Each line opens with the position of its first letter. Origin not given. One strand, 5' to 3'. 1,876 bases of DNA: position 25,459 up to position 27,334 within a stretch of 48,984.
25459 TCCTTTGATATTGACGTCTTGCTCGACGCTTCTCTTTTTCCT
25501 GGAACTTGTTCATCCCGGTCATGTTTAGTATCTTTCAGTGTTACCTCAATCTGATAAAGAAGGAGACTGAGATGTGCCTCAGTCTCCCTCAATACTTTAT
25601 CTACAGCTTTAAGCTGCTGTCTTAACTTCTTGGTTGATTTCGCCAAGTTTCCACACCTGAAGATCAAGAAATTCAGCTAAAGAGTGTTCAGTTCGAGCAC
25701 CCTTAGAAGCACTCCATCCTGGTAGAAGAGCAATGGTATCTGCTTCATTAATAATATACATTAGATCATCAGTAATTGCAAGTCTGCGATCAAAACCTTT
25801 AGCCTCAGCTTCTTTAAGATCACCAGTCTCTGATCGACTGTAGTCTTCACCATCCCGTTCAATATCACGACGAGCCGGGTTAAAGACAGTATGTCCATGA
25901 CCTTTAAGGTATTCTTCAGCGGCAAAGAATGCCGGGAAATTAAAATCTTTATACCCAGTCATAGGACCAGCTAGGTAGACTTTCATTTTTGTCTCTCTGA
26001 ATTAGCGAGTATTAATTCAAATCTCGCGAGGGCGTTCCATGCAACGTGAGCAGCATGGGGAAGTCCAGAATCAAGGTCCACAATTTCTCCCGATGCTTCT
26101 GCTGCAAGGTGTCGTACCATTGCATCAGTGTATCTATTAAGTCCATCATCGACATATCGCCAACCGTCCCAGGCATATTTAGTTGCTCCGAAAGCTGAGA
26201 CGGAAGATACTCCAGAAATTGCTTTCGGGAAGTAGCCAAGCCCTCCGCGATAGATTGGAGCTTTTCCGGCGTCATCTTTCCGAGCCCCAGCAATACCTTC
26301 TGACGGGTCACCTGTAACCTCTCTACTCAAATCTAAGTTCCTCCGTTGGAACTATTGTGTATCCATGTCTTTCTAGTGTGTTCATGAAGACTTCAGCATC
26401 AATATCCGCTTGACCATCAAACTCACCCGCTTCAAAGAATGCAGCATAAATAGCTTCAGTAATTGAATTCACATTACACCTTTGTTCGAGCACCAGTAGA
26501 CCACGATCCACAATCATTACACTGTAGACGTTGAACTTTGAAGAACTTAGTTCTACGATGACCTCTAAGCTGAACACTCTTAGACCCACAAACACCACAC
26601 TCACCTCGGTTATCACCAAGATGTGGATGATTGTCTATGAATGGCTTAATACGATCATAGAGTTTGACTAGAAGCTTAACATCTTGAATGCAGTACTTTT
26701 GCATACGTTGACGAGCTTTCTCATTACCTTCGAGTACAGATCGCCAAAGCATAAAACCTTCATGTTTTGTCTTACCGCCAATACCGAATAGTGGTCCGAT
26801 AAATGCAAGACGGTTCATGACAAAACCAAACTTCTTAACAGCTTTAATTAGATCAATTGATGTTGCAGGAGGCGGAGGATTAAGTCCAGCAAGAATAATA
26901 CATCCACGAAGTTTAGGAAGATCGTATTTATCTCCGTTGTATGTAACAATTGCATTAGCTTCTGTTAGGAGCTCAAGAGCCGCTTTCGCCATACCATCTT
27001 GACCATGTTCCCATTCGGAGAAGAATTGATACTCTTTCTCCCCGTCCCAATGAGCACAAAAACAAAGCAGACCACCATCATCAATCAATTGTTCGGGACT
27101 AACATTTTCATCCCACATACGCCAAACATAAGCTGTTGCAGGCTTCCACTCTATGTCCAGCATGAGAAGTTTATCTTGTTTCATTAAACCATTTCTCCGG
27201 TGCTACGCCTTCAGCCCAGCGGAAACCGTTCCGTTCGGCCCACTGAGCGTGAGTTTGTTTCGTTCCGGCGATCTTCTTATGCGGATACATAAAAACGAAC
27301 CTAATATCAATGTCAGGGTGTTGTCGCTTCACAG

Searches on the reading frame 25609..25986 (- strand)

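Call 66: search_protein_families(library=pfam, proteins=[window:25609-25986:-], max_evalue=0.001)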
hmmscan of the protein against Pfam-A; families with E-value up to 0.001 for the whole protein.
window:25609-25986:- (125 aa): 1 family
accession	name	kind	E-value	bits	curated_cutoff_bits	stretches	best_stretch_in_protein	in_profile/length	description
PF14359.12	DUF4406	-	9.7e-22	77.6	22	1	1-111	1-89/91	Domain of unknown function (DUF4406)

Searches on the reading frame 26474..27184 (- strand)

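Call 66: search_protein_families(library=pfam, proteins=[window:26474-27184:-], max_evalue=0.001)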
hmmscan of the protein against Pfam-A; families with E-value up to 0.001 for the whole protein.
window:26474-27184:- (236 aa): 2 families
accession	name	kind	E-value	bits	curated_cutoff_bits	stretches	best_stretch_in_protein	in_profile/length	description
PF13482.12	RNase_H_2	-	7.2e-12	46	22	1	47-179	26-164/165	RNase_H superfamily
PF10108.15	DNA_pol_B_exo2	-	0.00035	20.8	24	0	109-169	105-163/213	Predicted 3'-5' exonuclease related to the exonuclease domain of PolB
